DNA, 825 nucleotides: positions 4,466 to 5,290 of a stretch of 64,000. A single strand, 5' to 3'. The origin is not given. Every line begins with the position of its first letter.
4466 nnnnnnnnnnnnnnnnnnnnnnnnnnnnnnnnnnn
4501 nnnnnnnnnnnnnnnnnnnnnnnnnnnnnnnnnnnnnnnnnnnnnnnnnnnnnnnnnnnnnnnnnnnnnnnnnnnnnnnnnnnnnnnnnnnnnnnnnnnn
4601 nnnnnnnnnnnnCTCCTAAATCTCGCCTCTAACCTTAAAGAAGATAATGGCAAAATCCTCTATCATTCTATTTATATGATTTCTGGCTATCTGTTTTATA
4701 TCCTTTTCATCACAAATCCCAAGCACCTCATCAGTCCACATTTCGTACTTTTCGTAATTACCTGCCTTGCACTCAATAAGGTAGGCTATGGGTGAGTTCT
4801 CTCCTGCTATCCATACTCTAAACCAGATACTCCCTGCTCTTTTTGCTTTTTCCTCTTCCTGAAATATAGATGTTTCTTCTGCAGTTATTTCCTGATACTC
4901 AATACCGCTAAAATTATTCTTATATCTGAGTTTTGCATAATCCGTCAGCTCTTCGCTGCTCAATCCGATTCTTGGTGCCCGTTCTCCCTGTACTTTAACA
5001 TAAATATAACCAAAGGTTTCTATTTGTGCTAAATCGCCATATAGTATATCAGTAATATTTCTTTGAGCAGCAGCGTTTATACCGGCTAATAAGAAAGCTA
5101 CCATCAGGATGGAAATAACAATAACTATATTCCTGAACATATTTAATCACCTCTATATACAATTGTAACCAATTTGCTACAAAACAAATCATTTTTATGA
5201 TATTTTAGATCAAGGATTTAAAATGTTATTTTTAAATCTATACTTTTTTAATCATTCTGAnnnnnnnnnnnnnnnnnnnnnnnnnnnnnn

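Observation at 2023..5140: Predicted operon: small secreted protein, MBL-fold hydrolase, large secreted DUF4139-like protein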

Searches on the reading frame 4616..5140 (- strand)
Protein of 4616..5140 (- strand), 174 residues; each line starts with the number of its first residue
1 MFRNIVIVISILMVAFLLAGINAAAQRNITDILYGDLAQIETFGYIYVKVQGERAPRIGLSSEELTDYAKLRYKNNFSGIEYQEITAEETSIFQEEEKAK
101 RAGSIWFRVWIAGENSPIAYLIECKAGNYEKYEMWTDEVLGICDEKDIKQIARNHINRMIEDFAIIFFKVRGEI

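Call 3: search_protein_families(library=pfam, proteins=[window:4616-5140:-], max_evalue=0.01)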
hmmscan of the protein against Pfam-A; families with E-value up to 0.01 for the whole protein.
window:4616-5140:- (174 aa): 0 families

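Call 4: search_protein_families(library=ncbifam, proteins=[window:4616-5140:-], max_evalue=0.01)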
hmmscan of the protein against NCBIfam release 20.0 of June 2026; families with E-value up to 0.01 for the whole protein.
window:4616-5140:- (174 aa): 0 families

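Call 8: find_homologous_proteins(query=window:4616-5140:-, max_evalue=0.001)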
Query window:4616-5140:- (174 aa): 39 proteins with E <= 0.001 among 60 candidates.
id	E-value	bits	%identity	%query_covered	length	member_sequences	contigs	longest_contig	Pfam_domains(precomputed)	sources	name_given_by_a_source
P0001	3.5e-109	380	100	100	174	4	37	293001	-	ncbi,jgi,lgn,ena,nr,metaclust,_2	ncbi:MAG: hypothetical protein PHQ99_00215 [Atribacterota bacterium]|jgi:hypothetical protein|nr:hyp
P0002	6.3e-85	301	77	99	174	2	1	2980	-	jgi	-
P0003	7.2e-84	297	78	100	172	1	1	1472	-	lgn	-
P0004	1.5e-80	287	74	100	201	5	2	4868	-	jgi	jgi:hypothetical protein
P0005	2.2e-79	283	72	100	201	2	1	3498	-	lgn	-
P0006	4.4e-79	282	73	100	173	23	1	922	-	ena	-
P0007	5.0e-79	282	78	87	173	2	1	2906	-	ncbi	-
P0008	8.9e-79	281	76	94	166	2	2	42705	-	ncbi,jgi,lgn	-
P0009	2.1e-78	280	74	100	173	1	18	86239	-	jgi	jgi:hypothetical protein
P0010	4.5e-78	279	73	100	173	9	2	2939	-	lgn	-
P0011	1.9e-77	277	78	87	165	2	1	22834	-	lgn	-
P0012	3.4e-74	266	69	100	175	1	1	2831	-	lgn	-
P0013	3.5e-74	266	70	97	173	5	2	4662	-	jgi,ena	-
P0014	4.7e-74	266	68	100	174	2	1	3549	-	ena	-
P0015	5.2e-74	265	75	87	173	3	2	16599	-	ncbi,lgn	ncbi:MAG: hypothetical protein ACOC6D_00195 [Atribacterota bacterium]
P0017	3.3e-73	263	71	100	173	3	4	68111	-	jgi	jgi:hypothetical protein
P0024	1.3e-69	251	65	100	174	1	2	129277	-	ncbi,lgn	-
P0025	9.9e-69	248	64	99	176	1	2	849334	-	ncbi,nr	ncbi:MAG: hypothetical protein PHD33_03460 [Atribacterota bacterium]|nr:hypothetical protein [Atriba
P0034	1.4e-61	225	59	100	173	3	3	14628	-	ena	-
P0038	3.1e-50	188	49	97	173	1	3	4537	-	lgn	-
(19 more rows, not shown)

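Call 10: find_encoding_contigs(protein=P0025, flank=8000, max_places=2)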
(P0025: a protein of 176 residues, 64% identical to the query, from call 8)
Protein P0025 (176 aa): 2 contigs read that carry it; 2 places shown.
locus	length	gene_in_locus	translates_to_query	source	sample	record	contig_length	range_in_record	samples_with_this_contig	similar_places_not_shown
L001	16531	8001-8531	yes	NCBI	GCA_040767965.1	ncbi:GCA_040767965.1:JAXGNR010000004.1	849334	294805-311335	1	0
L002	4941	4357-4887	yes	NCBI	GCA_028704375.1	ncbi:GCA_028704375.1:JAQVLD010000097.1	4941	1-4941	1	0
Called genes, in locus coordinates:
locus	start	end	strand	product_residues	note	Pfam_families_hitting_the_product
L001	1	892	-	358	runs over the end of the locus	PF13623:SurA_N_2, PF13624:SurA_N_3, PF13145:Rotamase_2, PF13616:Rotamase_3, PF00639:Rotamase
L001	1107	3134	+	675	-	PF22745:Nlig-Ia, PF01653:DNA_ligase_aden, PF03120:OB_DNA_ligase, PF03119:DNA_ligase_ZBD, PF12826:HHH_2, PF00533:BRCT, PF12738:PTCB-BRCT, PF16589:BRCT_2 (weak), +1 more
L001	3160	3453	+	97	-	PF02686:GatC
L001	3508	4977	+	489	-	PF01425:Amidase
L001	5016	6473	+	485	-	PF02934:GatB_N, PF02637:GatB_Yqey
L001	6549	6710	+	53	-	PF00301:Rubredoxin, PF21349:RUBY_RBDX (faint)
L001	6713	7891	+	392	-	PF00753:Lactamase_B, PF19583:ODP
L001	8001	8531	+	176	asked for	-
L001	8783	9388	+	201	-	-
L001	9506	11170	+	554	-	PF13600:DUF4140, PF13598:DUF4139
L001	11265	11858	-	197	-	-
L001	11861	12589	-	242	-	-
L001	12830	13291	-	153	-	PF00582:Usp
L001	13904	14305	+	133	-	PF04304:DUF454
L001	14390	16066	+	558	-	PF00370:FGGY_N, PF02782:FGGY_C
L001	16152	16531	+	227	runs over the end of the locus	PF01259:SAICAR_synt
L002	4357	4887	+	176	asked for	-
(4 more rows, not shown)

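Call 11: find_encoding_contigs(protein=P0038, flank=8000, max_places=3)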
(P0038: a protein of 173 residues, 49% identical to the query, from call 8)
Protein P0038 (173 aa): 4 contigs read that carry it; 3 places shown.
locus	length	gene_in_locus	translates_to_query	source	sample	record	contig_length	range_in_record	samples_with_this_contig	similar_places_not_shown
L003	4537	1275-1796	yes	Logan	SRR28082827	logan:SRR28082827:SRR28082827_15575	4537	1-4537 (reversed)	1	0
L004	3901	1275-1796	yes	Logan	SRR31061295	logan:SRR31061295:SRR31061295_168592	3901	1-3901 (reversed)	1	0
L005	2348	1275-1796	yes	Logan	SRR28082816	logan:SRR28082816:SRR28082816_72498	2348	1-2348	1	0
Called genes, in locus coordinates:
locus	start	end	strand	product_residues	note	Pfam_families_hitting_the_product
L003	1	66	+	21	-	?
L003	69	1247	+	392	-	PF00753:Lactamase_B, PF19583:ODP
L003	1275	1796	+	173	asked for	-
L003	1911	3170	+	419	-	PF05977:MFS_3, PF07690:MFS_1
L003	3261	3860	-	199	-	-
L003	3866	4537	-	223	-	?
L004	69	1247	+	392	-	PF00753:Lactamase_B, PF19583:ODP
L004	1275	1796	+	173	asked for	-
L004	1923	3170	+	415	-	PF05977:MFS_3, PF07690:MFS_1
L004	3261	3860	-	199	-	-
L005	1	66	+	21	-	?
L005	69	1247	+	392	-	PF00753:Lactamase_B, PF19583:ODP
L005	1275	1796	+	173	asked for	-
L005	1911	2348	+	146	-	?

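Call 12: find_encoding_contigs(protein=P0034, flank=8000, max_places=2)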
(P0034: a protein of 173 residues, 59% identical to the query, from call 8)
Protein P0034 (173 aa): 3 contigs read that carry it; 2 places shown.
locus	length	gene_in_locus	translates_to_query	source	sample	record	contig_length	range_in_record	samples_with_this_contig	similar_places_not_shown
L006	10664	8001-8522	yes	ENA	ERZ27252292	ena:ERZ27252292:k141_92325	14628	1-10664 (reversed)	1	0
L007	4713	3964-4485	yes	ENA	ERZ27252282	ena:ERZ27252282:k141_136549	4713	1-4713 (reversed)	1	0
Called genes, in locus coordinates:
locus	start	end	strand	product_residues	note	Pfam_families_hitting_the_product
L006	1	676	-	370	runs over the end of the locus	PF13623:SurA_N_2, PF13624:SurA_N_3, PF13616:Rotamase_3, PF13145:Rotamase_2, PF00639:Rotamase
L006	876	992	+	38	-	-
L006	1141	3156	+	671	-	PF22745:Nlig-Ia, PF01653:DNA_ligase_aden, PF03120:OB_DNA_ligase, PF03119:DNA_ligase_ZBD, PF14520:HHH_5 (faint), PF12826:HHH_2, PF00533:BRCT, PF12738:PTCB-BRCT (weak)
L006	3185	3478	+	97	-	PF02686:GatC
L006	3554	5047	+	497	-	PF01425:Amidase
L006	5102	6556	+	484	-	PF02934:GatB_N, PF02637:GatB_Yqey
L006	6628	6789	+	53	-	PF00301:Rubredoxin, PF21349:RUBY_RBDX (faint)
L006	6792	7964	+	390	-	PF00753:Lactamase_B, PF19583:ODP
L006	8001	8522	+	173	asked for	-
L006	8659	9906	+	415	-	PF05977:MFS_3, PF12832:MFS_1_like, PF07690:MFS_1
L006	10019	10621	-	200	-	-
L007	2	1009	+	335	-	?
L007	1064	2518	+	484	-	PF02934:GatB_N, PF02637:GatB_Yqey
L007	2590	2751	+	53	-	PF00301:Rubredoxin, PF21349:RUBY_RBDX (faint)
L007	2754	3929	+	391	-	PF00753:Lactamase_B, PF19583:ODP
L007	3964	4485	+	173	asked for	-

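Call 14: find_encoding_contigs(protein=P0024, flank=8000, max_places=2)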
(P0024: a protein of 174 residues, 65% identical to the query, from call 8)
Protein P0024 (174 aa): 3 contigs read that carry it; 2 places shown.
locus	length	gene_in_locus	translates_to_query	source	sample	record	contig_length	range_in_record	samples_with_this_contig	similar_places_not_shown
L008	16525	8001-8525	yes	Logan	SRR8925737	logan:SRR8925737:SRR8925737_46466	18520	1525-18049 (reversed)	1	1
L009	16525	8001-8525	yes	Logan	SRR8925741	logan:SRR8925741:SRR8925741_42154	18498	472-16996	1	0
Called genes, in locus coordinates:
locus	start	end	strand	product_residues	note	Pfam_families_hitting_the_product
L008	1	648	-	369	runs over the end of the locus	PF13623:SurA_N_2, PF13624:SurA_N_3, PF13145:Rotamase_2, PF00639:Rotamase, PF13616:Rotamase_3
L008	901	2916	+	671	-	PF22745:Nlig-Ia, PF01653:DNA_ligase_aden, PF03120:OB_DNA_ligase, PF03119:DNA_ligase_ZBD, PF14520:HHH_5 (faint), PF12826:HHH_2, PF00533:BRCT, PF12738:PTCB-BRCT (faint)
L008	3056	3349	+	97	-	PF02686:GatC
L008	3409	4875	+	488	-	PF01425:Amidase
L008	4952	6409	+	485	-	PF02934:GatB_N, PF02637:GatB_Yqey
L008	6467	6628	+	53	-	PF00301:Rubredoxin, PF21349:RUBY_RBDX (faint)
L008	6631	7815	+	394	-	PF00753:Lactamase_B, PF19583:ODP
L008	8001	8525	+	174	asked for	-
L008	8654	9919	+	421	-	PF05977:MFS_3, PF07690:MFS_1, PF03209:PUCC (faint), PF07690:MFS_1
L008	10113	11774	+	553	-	PF13600:DUF4140, PF13598:DUF4139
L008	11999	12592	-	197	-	-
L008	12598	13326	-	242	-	-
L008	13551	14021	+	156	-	PF18306:LDcluster4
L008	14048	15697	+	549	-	PF00075:RNase_H, PF13456:RVT_3, PF01262:AlaDh_PNT_C (faint), PF00389:2-Hacid_dh, PF02826:2-Hacid_dh_C, PF03446:NAD_binding_2, PF03807:F420_oxidored (weak)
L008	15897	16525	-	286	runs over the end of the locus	PF01145:Band_7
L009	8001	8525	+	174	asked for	-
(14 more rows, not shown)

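Call 15: find_encoding_contigs(protein=P0017, flank=8000, max_places=2)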
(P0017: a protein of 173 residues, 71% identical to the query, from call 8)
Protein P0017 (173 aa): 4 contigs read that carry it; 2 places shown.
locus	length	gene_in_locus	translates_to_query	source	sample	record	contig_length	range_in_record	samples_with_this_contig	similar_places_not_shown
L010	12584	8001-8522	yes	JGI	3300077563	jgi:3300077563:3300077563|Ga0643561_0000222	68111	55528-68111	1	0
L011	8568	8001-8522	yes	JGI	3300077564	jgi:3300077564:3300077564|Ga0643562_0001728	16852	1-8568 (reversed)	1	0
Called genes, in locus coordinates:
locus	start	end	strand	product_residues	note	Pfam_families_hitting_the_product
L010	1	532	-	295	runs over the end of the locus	PF13623:SurA_N_2, PF13624:SurA_N_3, PF13145:Rotamase_2, PF13616:Rotamase_3, PF00639:Rotamase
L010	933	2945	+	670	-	PF22745:Nlig-Ia, PF01653:DNA_ligase_aden, PF03120:OB_DNA_ligase, PF03119:DNA_ligase_ZBD, PF14520:HHH_5 (faint), PF12826:HHH_2, PF00533:BRCT, PF12738:PTCB-BRCT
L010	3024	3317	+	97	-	PF02686:GatC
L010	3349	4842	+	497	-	PF01425:Amidase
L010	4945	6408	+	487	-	PF02934:GatB_N, PF02637:GatB_Yqey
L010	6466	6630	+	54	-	PF00301:Rubredoxin, PF21349:RUBY_RBDX (faint)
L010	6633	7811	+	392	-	PF00753:Lactamase_B, PF19583:ODP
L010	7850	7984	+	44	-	-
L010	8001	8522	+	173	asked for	-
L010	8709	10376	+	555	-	PF13600:DUF4140, PF13598:DUF4139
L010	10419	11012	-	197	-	-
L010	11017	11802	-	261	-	-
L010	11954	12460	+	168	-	PF18306:LDcluster4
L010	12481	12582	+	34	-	?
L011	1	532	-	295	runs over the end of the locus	PF13623:SurA_N_2, PF13624:SurA_N_3, PF13145:Rotamase_2, PF13616:Rotamase_3, PF00639:Rotamase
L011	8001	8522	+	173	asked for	-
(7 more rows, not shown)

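Call 16: find_encoding_contigs(protein=P0009, flank=8000, max_places=2)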
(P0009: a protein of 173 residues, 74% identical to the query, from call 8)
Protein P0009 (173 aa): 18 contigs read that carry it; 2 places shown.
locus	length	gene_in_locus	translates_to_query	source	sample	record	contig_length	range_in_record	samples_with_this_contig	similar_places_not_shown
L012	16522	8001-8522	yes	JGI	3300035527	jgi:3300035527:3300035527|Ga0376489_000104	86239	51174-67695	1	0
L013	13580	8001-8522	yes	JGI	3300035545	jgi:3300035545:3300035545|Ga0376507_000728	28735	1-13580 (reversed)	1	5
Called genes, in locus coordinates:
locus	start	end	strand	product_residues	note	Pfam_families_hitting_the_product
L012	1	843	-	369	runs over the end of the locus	PF13623:SurA_N_2, PF13624:SurA_N_3, PF09312:SurA_N (weak), PF13145:Rotamase_2, PF13616:Rotamase_3, PF00639:Rotamase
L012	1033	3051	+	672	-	PF22745:Nlig-Ia, PF01653:DNA_ligase_aden, PF03120:OB_DNA_ligase, PF03119:DNA_ligase_ZBD, PF14520:HHH_5 (faint), PF12826:HHH_2, PF00533:BRCT, PF12738:PTCB-BRCT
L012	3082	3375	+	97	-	PF02686:GatC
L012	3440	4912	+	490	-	PF01425:Amidase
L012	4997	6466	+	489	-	PF02934:GatB_N, PF02637:GatB_Yqey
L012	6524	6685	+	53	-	PF00301:Rubredoxin, PF21349:RUBY_RBDX (faint)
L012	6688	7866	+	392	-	PF00753:Lactamase_B, PF19583:ODP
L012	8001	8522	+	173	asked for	-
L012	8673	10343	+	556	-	PF13600:DUF4140, PF13598:DUF4139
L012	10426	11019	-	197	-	-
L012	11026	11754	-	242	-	-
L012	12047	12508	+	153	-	PF18306:LDcluster4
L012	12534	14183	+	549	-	PF00075:RNase_H, PF13456:RVT_3, PF00389:2-Hacid_dh, PF01262:AlaDh_PNT_C (faint), PF02826:2-Hacid_dh_C, PF03446:NAD_binding_2, PF03807:F420_oxidored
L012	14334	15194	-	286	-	PF01145:Band_7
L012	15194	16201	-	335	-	PF01145:Band_7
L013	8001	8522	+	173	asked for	-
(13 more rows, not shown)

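Call 20: search_solved_structures(query=window:4616-5140:-, max_evalue=10)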
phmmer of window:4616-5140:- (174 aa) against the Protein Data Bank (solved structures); distinct sequences matched with E-value up to 10: 1.
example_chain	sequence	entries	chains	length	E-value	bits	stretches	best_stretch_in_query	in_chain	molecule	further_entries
8jw0_P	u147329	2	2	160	1.2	12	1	21-111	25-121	Chlorophyll a-chlorophyll c-peridinin-protein-complex I-14, acpPCI-14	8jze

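Call 25: find_encoding_contigs(protein=P0002, flank=8000, max_places=2)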
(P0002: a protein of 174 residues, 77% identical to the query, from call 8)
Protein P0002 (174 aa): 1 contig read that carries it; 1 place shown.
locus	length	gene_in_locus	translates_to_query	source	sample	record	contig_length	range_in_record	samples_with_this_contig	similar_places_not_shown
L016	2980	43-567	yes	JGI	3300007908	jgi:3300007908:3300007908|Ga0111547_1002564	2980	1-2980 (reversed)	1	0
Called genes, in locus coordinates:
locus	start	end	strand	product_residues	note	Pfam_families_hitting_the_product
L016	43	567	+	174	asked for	-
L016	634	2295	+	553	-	PF13600:DUF4140, PF13598:DUF4139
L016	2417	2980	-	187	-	?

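Call 35: find_related_loci(query=A1, collection=genome_contigs, flank=10000)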
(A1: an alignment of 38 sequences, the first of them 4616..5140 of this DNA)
Query A1 (174 aa) in genome_contigs; peptide patterns used: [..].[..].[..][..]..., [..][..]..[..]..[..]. (x = any residue, [..] = any of these).
42 stretches matched a pattern; 23 encode a relative of the query (tblastn E <= 1e-3); 23 distinct loci.
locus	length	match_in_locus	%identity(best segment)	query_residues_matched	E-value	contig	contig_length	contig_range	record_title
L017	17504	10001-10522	71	1-174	2e-85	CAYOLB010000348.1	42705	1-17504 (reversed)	MAG TPA_asm: uncultured Atribacterota bacterium isolate SRP067234_co1_230 genome assembly, contig: k99_678432, whole gen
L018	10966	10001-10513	74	3-174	3e-85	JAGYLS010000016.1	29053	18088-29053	MAG: Candidatus Oleincola secundus isolate M50B99 16, whole genome shotgun sequence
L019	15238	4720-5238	73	1-174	5e-85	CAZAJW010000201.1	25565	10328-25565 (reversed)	MAG TPA_asm: uncultured Atribacterota bacterium isolate SRP067234_co1_54 genome assembly, contig: k99_366248, whole geno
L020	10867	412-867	79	23-174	9e-82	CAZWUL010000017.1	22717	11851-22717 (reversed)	MAG TPA_asm: uncultured Atribacterota bacterium isolate SRP241326_co2_277 genome assembly, contig: NODE_3237_length_2271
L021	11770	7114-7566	75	24-174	3e-77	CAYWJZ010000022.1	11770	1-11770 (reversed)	MAG TPA_asm: uncultured Atribacterota bacterium isolate SRP252850_co1_48 genome assembly, contig: NODE_10437_length_1177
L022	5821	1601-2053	75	24-174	4e-77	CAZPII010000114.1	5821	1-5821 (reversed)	MAG TPA_asm: uncultured Atribacterota bacterium isolate SRP141376_co2_321 genome assembly, contig: NODE_22962_length_582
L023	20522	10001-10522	65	1-174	3e-75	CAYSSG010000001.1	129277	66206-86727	MAG TPA_asm: uncultured Atribacterota bacterium isolate SRP192927_co6_450 genome assembly, contig: NODE_72_length_129277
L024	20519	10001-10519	64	3-174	3e-74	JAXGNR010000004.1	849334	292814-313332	MAG: Atribacterota bacterium isolate AnMBR.bin260 bin260_4, whole genome shotgun sequence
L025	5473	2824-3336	65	3-174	6e-71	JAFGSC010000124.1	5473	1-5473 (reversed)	MAG: Candidatus Atribacteria bacterium isolate Zod_Metabat.864 k87_2498588, whole genome shotgun sequence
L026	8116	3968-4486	62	1-174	2e-70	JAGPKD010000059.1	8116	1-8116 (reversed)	MAG: Candidatus Oleihabitans oleiphilus isolate Gw_SlDig_bin_28 Gw_SlDig_18446_length_8116_cov_4.854049, whole genome sh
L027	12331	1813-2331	61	1-174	6e-70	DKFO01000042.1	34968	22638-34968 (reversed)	MAG TPA_asm: Candidatus Atribacteria bacterium UBA6794 UBA6794_contig_1278, whole genome shotgun sequence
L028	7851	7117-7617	62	7-174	4e-68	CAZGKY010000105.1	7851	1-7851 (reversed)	MAG TPA_asm: uncultured Atribacterota bacterium isolate binchicken_co43_368 genome assembly, contig: NODE_16295_length_7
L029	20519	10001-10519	59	1-174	3e-67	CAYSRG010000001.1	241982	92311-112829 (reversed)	MAG TPA_asm: uncultured Atribacterota bacterium isolate SRP241326_co4_255 genome assembly, contig: NODE_32_length_241982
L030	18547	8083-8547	65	20-174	5e-67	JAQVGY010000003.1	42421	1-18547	MAG: Atribacterota bacterium isolate STE_193 NODE_1601_length_42421_cov_22.779401_Sandtown_E, whole genome shotgun seque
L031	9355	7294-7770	62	16-174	2e-65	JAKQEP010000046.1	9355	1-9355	MAG: Candidatus Atribacteria bacterium isolate USDE_maxbin.108 k141_279265, whole genome shotgun sequence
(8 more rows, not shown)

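Call 37: predict_structure(alignment_id=A1)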
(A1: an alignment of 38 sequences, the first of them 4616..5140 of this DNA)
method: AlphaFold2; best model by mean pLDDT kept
length: 174 residues; sequences in the alignment: 38
mean_pLDDT: 86.9   pTM: 0.76
mean pLDDT of the five models: 86.9, 86.6, 85.1, 83.8, 77.2
residues with pLDDT >= 90: 86; 70-90: 69; 50-70: 19; < 50: 0
segments of 3 or more residues with pLDDT < 50: none
pLDDT, mean of each block of 10 residues (from residue 1): 83 79 64 87 92 87 97 92 74 68 94 89 93 94 94 98 95 87
secondary structure, 60 per line:
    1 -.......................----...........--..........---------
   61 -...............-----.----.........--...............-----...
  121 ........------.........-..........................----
elements in order: H2-24 H29-39 E42-51 H62-76 H87-95 H98-101 E102-112 E118-128 E135-143 H145-170

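Call 56: search_protein_representatives(alignment_id=A1)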
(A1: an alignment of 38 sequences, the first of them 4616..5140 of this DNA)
Query: 38 sequences, 173 profile positions. Proteins with E-value up to 0.001 (for the whole library): 261; up to 1e-10: 165; up to 1e-30: 19. The best 150 are listed.
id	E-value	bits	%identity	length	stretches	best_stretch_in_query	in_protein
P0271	3.4e-68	245.2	-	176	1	2-173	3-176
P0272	3.0e-42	160.7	-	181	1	9-173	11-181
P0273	9.3e-42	159.1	-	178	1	7-173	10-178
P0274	6.8e-40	153.0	-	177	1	1-173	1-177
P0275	8.0e-40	152.8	-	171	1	5-173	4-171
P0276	3.6e-38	147.4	-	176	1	3-173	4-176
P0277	6.2e-38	146.6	-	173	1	29-173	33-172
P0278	1.9e-37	145.1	-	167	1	7-173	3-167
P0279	7.8e-37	143.1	-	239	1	10-173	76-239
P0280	1.1e-35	139.3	-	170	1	4-173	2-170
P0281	4.8e-35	137.2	-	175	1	32-173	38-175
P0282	5.8e-35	136.9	-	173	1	1-173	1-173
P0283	2.5e-34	134.9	-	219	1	3-173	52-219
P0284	2.0e-33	132.0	-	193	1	27-173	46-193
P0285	2.9e-33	131.4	-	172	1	4-173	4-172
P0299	1.0e-28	116.6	-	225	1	29-170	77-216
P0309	5.5e-27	111.0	-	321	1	35-173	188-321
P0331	9.8e-23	97.1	-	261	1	10-172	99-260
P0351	6.2e-20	88.0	-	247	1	31-171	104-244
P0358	3.5e-19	85.6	-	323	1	30-172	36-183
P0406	2.7e-13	66.4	-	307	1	33-171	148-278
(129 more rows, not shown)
